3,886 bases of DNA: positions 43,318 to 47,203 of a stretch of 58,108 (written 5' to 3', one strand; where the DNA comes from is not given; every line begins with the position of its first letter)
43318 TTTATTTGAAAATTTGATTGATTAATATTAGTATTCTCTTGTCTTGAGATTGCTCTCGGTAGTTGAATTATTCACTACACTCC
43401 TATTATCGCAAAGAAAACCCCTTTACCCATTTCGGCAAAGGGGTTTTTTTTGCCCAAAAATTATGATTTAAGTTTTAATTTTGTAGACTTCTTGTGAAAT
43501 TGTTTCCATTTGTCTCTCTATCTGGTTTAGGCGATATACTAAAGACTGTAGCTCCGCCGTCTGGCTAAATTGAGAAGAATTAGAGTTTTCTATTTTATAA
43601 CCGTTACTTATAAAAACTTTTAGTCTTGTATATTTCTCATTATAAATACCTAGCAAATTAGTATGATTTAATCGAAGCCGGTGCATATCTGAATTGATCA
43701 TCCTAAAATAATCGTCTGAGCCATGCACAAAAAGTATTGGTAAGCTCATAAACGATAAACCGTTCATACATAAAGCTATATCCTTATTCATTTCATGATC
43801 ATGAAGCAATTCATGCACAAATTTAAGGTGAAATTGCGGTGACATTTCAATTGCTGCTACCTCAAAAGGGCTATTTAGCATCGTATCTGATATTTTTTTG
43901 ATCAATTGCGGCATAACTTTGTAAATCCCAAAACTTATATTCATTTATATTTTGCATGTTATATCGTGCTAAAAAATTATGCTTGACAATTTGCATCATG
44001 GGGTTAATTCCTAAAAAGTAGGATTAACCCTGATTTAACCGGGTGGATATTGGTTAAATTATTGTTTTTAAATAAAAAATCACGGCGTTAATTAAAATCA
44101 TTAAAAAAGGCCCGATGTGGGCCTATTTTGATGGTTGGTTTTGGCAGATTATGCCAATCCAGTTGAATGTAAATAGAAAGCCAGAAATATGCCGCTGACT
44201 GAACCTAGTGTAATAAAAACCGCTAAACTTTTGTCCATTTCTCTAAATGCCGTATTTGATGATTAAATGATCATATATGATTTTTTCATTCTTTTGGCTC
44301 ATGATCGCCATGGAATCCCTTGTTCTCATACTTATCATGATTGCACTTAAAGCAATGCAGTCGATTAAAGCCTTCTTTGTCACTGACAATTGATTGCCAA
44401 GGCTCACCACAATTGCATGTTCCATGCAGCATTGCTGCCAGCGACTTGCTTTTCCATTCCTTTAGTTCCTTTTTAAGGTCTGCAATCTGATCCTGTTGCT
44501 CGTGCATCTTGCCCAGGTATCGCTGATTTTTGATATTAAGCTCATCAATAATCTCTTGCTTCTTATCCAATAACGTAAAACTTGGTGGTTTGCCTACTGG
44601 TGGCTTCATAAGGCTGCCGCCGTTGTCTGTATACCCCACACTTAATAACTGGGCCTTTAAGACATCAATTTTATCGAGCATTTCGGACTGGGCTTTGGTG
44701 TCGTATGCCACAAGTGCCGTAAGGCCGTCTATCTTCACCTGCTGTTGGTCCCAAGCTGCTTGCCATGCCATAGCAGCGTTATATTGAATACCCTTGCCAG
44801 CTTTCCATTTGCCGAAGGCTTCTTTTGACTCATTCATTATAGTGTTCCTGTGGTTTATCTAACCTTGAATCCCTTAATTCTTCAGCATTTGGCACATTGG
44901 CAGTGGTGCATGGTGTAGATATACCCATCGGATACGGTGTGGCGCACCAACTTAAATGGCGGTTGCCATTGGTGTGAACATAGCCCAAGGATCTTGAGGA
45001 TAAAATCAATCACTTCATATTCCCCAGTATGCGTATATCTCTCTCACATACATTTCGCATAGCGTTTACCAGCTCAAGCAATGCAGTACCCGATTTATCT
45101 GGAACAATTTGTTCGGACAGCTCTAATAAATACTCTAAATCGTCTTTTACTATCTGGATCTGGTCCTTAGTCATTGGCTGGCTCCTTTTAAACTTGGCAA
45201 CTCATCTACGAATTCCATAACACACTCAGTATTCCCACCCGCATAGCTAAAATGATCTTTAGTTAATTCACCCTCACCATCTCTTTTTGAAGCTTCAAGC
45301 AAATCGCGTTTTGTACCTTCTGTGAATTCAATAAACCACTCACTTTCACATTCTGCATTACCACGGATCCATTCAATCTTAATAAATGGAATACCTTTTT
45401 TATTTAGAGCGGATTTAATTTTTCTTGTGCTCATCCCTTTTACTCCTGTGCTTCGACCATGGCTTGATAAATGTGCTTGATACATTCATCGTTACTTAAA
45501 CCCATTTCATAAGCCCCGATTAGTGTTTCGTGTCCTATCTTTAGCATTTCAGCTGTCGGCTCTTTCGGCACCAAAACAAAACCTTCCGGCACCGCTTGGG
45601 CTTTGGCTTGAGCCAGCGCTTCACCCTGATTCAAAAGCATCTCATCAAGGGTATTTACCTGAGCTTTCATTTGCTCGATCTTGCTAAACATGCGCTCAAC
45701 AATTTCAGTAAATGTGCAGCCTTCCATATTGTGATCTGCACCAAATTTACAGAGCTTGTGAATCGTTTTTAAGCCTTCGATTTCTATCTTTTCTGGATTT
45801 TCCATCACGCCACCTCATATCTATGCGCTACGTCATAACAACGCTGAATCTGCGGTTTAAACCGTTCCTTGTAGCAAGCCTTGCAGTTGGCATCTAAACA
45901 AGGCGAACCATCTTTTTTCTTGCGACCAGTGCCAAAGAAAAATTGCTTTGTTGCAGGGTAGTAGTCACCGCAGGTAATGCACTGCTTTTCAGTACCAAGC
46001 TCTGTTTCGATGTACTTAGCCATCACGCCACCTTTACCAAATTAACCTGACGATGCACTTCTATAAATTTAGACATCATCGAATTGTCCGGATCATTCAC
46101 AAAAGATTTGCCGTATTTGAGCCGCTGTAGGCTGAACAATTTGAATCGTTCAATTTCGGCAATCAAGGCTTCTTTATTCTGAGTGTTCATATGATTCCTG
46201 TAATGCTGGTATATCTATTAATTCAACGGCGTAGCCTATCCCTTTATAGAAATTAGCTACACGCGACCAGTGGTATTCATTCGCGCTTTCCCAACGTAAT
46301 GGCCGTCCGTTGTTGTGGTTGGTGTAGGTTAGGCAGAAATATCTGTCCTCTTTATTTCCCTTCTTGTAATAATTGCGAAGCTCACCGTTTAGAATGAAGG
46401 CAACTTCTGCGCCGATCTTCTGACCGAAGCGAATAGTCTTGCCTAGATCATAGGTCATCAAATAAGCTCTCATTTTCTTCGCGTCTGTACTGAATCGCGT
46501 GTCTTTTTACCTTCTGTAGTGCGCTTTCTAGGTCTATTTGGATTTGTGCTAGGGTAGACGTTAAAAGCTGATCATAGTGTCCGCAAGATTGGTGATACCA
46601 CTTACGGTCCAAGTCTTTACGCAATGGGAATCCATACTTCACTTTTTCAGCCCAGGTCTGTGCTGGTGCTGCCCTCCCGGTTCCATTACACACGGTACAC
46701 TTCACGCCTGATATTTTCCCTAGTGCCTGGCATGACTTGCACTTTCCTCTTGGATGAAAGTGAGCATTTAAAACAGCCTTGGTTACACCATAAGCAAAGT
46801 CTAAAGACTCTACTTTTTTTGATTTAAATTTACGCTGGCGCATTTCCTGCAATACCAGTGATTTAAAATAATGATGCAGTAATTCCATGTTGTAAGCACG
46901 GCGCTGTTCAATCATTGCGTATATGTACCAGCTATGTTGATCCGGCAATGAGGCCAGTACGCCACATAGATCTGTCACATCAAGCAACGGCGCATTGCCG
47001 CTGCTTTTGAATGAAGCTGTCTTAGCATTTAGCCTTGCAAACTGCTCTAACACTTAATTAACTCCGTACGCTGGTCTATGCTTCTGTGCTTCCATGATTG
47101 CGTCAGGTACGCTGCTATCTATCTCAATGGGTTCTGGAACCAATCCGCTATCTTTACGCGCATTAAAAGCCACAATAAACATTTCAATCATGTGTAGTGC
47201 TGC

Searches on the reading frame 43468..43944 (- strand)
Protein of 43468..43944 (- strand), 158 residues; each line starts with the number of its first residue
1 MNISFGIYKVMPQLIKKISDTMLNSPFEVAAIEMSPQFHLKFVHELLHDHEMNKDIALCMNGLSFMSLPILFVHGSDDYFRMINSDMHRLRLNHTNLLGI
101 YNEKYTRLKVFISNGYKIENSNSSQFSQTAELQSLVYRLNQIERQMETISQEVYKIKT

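Call 13: search_protein_families(library=pfam, proteins=[window:43468-43944:-], max_evalue=0.01)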
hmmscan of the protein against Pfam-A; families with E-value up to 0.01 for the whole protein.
window:43468-43944:- (158 aa): 0 families

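Call 14: search_protein_families(library=phrogs, proteins=[window:43468-43944:-], max_evalue=0.001)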
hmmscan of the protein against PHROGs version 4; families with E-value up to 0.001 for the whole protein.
window:43468-43944:- (158 aa): 1 family
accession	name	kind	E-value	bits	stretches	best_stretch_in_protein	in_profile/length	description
phrog_21049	-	unknown function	3e-48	164.3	1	10-151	1-130/131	-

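Call 15: search_dna_similar(query=window:43468-43944:-, collection=phages, mode=protein, max_rows=30)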
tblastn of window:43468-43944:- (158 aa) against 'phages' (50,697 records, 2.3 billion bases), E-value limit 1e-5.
No match.

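Call 17: find_related_loci(query=window:43468-43944:-, collection=viral_contigs, flank=10000)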
Query window:43468-43944:- (158 aa) in viral_contigs; peptide patterns used: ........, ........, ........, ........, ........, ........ (x = any residue, [..] = any of these).
4 stretches matched a pattern; 1 encode a relative of the query (tblastn E <= 1e-3); 1 distinct loci.
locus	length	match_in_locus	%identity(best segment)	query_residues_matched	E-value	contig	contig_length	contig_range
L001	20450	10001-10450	67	6-155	2e-65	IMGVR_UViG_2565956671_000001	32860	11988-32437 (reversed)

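Call 18: find_related_loci(query=window:43468-43944:-, collection=genome_contigs, flank=10000)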
Query window:43468-43944:- (158 aa) in genome_contigs; peptide patterns used: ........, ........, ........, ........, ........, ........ (x = any residue, [..] = any of these).
38 stretches matched a pattern; 2 encode a relative of the query (tblastn E <= 1e-3); 2 distinct loci.
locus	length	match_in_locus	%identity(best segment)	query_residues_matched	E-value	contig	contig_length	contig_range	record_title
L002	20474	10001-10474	92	1-158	9e-98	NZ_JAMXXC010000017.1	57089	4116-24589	Acinetobacter lwoffii strain S1047-1 contig00017, whole genome shotgun sequence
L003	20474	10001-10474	90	1-158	2e-95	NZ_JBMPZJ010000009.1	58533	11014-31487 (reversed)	Acinetobacter lwoffii strain 30 contig_6, whole genome shotgun sequence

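Call 28: find_homologous_proteins(query=window:43468-43944:-)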
Query window:43468-43944:- (158 aa): 16 proteins with E <= 0.001 among 19 candidates.
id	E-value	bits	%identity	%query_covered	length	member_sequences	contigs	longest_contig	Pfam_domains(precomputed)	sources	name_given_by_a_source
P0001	2.0e-89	315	99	94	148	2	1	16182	-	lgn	-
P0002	1.9e-82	293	91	94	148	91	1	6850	-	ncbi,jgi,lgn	jgi:hypothetical protein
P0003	1.3e-75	270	86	92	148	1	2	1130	-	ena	-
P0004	3.1e-64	234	70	94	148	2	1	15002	-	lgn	-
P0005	1.0e-56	209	71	89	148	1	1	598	-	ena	-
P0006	1.9e-55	205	68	92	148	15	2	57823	-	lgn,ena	-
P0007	2.8e-55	204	64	94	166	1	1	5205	-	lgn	-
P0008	5.2e-55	204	67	89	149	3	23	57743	-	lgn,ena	-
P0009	2.2e-53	198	62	94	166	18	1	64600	-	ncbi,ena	-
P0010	1.3e-51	193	66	89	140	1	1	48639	-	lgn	-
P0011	1.1e-47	180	64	88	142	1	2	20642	-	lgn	-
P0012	7.0e-47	177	57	87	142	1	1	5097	-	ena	-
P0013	5.9e-41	158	52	89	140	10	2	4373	-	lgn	-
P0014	8.1e-36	141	93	46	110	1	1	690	-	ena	-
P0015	1.2e-32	131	48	83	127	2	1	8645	-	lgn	-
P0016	8.9e-23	99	41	88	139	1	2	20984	-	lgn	-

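Call 29: find_encoding_contigs(protein=P0006, flank=10000, max_places=3)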
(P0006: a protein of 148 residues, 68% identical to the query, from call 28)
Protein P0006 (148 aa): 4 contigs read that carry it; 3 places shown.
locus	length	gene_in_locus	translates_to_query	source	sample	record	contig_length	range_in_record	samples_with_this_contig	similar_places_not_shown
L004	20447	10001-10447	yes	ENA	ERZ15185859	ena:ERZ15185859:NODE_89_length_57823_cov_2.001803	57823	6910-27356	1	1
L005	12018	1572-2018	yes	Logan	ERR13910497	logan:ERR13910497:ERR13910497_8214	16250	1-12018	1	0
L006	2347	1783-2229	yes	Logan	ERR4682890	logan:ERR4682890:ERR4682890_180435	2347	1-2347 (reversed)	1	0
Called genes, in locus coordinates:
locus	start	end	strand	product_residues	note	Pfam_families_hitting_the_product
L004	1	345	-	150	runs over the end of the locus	-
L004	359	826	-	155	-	-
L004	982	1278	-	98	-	-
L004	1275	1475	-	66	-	-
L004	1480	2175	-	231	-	PF12843:QSregVF_b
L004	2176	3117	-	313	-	PF13479:AAA_24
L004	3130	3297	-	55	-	-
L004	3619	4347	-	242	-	-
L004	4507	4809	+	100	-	PF20661:SutA-RBD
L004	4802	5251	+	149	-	PF00383:dCMP_cyt_deam_1 (weak)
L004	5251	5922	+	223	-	-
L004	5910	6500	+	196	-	-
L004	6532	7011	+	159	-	-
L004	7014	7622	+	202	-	-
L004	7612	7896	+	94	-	-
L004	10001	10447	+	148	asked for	-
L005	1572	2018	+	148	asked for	-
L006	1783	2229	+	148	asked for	-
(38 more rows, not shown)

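Call 30: find_encoding_contigs(protein=P0008, flank=10000, max_places=4)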
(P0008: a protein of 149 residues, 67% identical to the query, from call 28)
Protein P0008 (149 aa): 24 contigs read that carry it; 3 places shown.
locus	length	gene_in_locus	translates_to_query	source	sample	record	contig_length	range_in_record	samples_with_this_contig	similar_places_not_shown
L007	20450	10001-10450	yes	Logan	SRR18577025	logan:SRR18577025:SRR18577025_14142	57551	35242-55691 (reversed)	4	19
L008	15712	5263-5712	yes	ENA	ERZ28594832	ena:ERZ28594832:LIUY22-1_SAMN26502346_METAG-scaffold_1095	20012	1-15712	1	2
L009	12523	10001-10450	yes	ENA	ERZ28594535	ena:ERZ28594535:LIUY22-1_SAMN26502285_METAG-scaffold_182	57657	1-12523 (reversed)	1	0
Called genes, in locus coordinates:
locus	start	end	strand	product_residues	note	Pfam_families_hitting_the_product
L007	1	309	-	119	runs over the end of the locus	-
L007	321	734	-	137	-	-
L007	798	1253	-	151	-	-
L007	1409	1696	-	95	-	-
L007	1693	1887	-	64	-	-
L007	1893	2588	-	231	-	PF00929:RNase_T (weak)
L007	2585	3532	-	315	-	PF13479:AAA_24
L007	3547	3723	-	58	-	-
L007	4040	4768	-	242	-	-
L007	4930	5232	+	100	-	-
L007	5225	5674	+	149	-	PF00383:dCMP_cyt_deam_1 (weak), PF14437:MafB19-deam (weak)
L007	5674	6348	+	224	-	-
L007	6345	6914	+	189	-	-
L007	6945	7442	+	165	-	-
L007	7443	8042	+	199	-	-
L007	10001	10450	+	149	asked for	-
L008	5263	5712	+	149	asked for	-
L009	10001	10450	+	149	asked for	-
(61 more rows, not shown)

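Call 31: find_encoding_contigs(protein=P0009, flank=10000, max_places=3)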
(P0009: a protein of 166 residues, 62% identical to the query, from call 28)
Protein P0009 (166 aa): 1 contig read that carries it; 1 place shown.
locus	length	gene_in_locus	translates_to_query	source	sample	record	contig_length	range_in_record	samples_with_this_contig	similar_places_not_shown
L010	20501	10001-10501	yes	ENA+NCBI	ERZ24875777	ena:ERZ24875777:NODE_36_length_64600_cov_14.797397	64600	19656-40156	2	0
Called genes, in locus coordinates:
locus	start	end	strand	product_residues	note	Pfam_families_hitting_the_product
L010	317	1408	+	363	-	PF01051:Rep3_N, PF21205:Rep3_C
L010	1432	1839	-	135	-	-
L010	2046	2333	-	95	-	-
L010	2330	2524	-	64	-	-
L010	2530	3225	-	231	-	PF00929:RNase_T (weak)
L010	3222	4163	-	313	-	PF13479:AAA_24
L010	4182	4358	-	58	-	-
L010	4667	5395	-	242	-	-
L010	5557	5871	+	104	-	-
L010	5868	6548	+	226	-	-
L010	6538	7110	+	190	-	-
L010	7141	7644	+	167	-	-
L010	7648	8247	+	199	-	-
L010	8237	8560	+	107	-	-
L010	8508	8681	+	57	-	-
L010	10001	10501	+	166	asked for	-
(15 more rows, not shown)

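Call 32: find_encoding_contigs(protein=P0010, flank=10000, max_places=2)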
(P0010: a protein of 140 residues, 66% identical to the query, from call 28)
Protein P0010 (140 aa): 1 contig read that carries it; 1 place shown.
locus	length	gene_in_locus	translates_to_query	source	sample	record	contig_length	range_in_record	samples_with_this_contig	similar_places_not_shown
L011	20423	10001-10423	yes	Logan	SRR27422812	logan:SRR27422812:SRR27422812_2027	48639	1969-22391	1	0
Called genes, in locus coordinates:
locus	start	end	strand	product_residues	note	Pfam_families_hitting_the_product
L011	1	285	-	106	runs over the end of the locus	-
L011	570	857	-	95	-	-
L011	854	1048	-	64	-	-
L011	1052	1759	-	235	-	PF00929:RNase_T (weak)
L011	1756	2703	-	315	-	PF13479:AAA_24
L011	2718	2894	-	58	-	-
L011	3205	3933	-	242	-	-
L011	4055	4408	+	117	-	PF20661:SutA-RBD (weak)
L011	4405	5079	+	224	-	-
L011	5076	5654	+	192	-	-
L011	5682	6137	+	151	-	-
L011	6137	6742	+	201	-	-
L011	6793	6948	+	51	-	-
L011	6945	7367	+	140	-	-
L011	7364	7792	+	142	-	PF04448:DUF551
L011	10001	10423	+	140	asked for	-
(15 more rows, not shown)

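Call 33: find_encoding_contigs(protein=P0004, flank=10000, max_places=2)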
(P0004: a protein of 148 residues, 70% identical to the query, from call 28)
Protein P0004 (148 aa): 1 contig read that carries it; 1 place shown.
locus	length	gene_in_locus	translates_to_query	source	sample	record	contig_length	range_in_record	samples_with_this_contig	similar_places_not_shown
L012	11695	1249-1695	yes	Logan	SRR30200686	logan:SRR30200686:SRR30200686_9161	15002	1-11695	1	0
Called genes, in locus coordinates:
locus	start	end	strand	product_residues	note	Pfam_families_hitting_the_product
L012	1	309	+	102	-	?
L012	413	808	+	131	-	-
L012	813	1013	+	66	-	-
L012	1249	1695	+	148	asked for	-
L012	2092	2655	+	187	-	PF25311:WDGH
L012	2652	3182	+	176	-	PF11195:Tad2-like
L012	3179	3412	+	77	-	-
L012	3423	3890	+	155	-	PF21825:Sequestin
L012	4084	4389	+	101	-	-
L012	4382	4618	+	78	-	-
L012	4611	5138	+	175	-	PF05257:CHAP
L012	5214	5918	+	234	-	-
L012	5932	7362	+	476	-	PF03237:Terminase_6N, PF17289:Terminase_6C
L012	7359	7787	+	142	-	-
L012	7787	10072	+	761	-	PF16510:P22_portal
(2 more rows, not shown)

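Call 34: find_encoding_contigs(protein=P0011, flank=10000, max_places=2)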
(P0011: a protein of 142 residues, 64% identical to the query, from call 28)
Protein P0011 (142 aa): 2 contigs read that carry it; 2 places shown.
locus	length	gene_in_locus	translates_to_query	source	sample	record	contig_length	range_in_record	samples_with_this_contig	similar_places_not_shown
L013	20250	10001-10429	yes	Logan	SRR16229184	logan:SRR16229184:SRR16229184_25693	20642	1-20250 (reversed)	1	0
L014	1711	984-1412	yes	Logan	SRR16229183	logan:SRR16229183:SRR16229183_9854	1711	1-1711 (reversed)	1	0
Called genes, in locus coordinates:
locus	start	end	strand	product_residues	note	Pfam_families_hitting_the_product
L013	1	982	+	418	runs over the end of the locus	PF01051:Rep3_N, PF21205:Rep3_C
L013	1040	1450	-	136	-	-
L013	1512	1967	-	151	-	-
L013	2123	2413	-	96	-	-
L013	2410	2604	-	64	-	-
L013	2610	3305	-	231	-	PF00929:RNase_T (weak)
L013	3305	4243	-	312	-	PF13479:AAA_24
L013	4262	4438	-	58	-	-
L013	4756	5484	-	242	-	-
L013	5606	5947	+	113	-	-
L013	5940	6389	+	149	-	PF00383:dCMP_cyt_deam_1 (weak), PF14437:MafB19-deam (weak)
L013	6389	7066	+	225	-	-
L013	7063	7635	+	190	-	-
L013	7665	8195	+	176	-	-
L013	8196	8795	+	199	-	-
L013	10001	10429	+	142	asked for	-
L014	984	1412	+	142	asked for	-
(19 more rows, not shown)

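Call 35: find_encoding_contigs(protein=P0016, flank=10000, max_places=2)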
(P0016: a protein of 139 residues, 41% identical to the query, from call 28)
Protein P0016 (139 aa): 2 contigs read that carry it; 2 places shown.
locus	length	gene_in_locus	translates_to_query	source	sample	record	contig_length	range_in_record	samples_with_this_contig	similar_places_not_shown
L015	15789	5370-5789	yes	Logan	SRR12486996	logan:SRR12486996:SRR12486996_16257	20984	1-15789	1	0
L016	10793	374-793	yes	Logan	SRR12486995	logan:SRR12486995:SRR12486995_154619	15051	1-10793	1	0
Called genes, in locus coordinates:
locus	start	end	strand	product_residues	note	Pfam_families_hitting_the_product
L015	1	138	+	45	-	?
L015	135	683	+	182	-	-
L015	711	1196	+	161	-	-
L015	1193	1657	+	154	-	PF05869:Dam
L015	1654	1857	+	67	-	-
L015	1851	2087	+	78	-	-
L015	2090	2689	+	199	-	-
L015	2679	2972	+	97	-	-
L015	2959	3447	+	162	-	-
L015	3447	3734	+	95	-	-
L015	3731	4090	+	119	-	-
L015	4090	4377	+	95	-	-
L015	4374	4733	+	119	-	PF13349:DUF4097 (weak)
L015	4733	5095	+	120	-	-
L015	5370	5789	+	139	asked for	-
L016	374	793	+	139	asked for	-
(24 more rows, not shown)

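Call 36: find_encoding_contigs(protein=P0015, flank=10000, max_places=2)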
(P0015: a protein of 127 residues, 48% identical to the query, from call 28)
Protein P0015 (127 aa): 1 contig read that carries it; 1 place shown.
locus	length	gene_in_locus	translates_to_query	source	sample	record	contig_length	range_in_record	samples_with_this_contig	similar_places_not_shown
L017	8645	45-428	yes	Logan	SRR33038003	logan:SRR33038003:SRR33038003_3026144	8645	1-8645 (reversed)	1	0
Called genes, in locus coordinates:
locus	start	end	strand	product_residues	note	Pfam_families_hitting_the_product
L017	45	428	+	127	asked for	-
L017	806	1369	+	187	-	PF25311:WDGH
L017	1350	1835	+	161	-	PF11195:Tad2-like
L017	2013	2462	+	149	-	-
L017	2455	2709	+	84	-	-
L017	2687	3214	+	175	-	PF05257:CHAP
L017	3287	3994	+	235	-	-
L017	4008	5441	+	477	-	PF03237:Terminase_6N, PF17289:Terminase_6C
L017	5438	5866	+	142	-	-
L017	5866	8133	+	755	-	PF16510:P22_portal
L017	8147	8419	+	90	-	-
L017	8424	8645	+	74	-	?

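Call 91: predict_structure(alignment_id=A4)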
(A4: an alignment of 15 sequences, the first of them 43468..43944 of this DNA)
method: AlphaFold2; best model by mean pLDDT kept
length: 158 residues; sequences in the alignment: 15
mean_pLDDT: 77.4   pTM: 0.68
mean pLDDT of the five models: 77.4, 72.1, 67.0, 65.1, 44.5
residues with pLDDT >= 90: 45; 70-90: 68; 50-70: 33; < 50: 12
segments of 3 or more residues with pLDDT < 50: 1-11
pLDDT, mean of each block of 10 residues (from residue 1): 36 76 89 90 76 58 82 79 92 92 87 61 73 92 89 65
secondary structure, 60 per line:
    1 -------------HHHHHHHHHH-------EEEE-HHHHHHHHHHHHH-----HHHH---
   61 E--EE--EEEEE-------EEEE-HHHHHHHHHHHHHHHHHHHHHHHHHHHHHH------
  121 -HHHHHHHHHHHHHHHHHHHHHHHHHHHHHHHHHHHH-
elements in order: H14-23 E31-34 H36-48 H54-57 E68-72 E80-83 H85-114 H122-157

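Call 95: fold_search(model_id=the predicted structure, library=pdb)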
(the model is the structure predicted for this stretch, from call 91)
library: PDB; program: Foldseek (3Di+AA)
matches with E <= 10: 473; with E <= 0.001: 0
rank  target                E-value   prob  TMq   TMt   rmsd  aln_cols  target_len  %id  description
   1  8cok_A                2.9e-01  1.00  0.40  0.64   1.5        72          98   11  Structural analysis of ING3 protein and its binding to histone H3 (released 2023-05-17)
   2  5nfd_B                5.4e-01  0.98  0.40  0.78   2.6        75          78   17  Antiparallel monomeric coiled coil of Kif21A (released 2018-05-02)
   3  5mto_A                5.4e-01  0.54  0.29  0.39   4.9        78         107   12  N-terminal domain of the human tumor suppressor ING5 C19S mutant (released 2018-02-28)
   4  8wqy_I                5.4e-01  0.51  0.36  0.34  16.9       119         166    9  Fe-O nanocluster of form-XI in the 4-fold channel of Ureaplasma diversum ferritin (released 2024-06-12)
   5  5me8_A                5.8e-01  0.54  0.29  0.41   4.8        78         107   10  N-terminal domain of the human tumor suppressor ING5 (released 2018-03-14)
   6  8wqy_V                6.2e-01  0.51  0.35  0.34  16.8       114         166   10  Fe-O nanocluster of form-XI in the 4-fold channel of Ureaplasma diversum ferritin (released 2024-06-12)
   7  6dlm_A                6.6e-01  0.51  0.24  0.41   4.9        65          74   17  DHD127 (released 2018-12-19)
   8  6wa9_L                7.0e-01  0.96  0.39  0.69   2.2        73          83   10  Structure of the Chlamydia pneumoniae CdsV and CdsO protein complex (released 2020-09-30)
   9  6dkm_F                7.9e-01  0.98  0.40  0.90   1.3        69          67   13  DHD131 (released 2018-12-19)
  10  6wa9_T                7.9e-01  0.95  0.37  0.72   2.2        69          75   10  Structure of the Chlamydia pneumoniae CdsV and CdsO protein complex (released 2020-09-30)
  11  6dkm_D                7.9e-01  0.41  0.26  0.41   4.8        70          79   14  DHD131 (released 2018-12-19)
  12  6wa9_Q                8.4e-01  0.94  0.38  0.77   2.3        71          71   10  Structure of the Chlamydia pneumoniae CdsV and CdsO protein complex (released 2020-09-30)
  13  5j0k_B                9.0e-01  0.97  0.39  0.81   1.8        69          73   14  De novo design of protein homo-oligomers with modular hydrogen bond network-mediated specificity (released 2016-05-25)
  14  6wa9_M                9.0e-01  0.95  0.36  0.81   2.0        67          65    9  Structure of the Chlamydia pneumoniae CdsV and CdsO protein complex (released 2020-09-30)
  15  6wa9_N                9.0e-01  0.93  0.37  0.64   2.2        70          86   10  Structure of the Chlamydia pneumoniae CdsV and CdsO protein complex (released 2020-09-30)
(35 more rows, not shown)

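Call 96: fold_search(model_id=the predicted structure, library=viral)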
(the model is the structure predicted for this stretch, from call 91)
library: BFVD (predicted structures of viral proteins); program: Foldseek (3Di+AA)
matches with E <= 10: 771; with E <= 0.001: 0
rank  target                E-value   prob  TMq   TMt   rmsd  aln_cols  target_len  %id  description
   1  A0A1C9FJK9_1          2.5e-01  0.38  0.33  0.06  14.1       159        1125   11  (no name in the UniProt tables at hand)
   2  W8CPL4                2.9e-01  0.94  0.36  0.66   3.3        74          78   12  (no name in the UniProt tables at hand)
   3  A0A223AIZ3            3.3e-01  0.69  0.27  0.47   5.1        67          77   13  Uncharacterized protein [Acidovorax phage ACP17]
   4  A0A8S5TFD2            3.7e-01  0.98  0.37  0.51   6.7        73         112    8  Uncharacterized protein [Siphoviridae sp. ctP0x5]
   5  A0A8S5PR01            3.9e-01  0.97  0.40  0.51   2.2        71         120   11  Uncharacterized protein [Siphoviridae sp. ct96x5]
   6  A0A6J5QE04            4.2e-01  0.35  0.42  0.07  27.1       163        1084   13  Caudovirus, tape measure, N-terminal [uncultured Caudovirales phage]
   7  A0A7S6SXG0            4.8e-01  0.41  0.39  0.24  14.5       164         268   13  (no name in the UniProt tables at hand)
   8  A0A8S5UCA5            5.4e-01  0.15  0.29  0.10  21.1       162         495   15  Capsid assembly protein [Siphoviridae sp. ctgN495]
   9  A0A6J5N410            6.1e-01  0.47  0.26  0.45   5.3        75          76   11  Uncharacterized protein [uncultured Caudovirales phage]
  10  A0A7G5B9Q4            6.5e-01  0.97  0.38  0.79   2.4        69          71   14  Uncharacterized protein [Ralstonia phage Eline]
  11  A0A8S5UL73            6.5e-01  0.75  0.35  0.48   3.3        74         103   12  Uncharacterized protein [Siphoviridae sp. ctICF6]
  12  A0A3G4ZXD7            6.5e-01  0.10  0.28  0.06  35.6       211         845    9  Uncharacterized protein [Faunusvirus sp.]
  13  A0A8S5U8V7            7.0e-01  0.94  0.39  0.79   2.8        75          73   19  Uncharacterized protein [Siphoviridae sp. ctnMR5]
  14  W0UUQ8                7.0e-01  0.16  0.30  0.23  18.8       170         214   14  (no name in the UniProt tables at hand)
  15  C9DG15                7.4e-01  0.98  0.43  0.29   1.7        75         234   11  Uncharacterized protein [Delftia phage PhiW-14]
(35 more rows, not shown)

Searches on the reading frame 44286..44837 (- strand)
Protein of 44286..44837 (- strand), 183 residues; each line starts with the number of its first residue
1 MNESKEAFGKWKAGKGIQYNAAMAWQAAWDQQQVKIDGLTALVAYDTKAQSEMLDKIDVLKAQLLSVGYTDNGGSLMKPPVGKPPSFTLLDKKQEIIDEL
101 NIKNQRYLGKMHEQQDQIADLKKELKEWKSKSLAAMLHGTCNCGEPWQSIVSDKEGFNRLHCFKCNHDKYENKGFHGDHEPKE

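Call 13: search_protein_families(library=pfam, proteins=[window:44286-44837:-], max_evalue=0.01)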
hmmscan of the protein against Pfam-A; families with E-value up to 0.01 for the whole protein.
window:44286-44837:- (183 aa): 0 families

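Call 14: search_protein_families(library=phrogs, proteins=[window:44286-44837:-], max_evalue=0.001)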
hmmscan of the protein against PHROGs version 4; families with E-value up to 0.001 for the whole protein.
window:44286-44837:- (183 aa): 1 family
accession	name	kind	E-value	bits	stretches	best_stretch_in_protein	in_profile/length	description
phrog_3735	-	unknown function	4.2e-07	31.1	1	11-145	46-140/182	-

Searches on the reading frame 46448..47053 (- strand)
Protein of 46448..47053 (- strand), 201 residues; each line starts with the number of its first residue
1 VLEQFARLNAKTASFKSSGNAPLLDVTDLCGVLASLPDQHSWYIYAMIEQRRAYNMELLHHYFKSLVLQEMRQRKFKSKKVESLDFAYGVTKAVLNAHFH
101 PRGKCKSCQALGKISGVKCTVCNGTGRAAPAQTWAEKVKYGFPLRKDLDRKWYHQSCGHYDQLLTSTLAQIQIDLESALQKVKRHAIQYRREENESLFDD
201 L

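Call 13: search_protein_families(library=pfam, proteins=[window:46448-47053:-], max_evalue=0.01)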
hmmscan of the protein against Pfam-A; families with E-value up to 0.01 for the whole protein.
window:46448-47053:- (201 aa): 0 families

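Call 14: search_protein_families(library=phrogs, proteins=[window:46448-47053:-], max_evalue=0.001)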
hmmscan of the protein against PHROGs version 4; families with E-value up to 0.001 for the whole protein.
window:46448-47053:- (201 aa): 4 families
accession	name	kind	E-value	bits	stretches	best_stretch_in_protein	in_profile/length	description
phrog_14965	-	unknown function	6.3e-100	333.7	1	1-201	1-200/200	-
phrog_25592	-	unknown function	3.7e-06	27.6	1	55-180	91-217/229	-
phrog_5656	-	unknown function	2.9e-05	24.9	0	7-103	18-123/188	-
phrog_3931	-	unknown function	4.8e-05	24.4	1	91-128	18-56/59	-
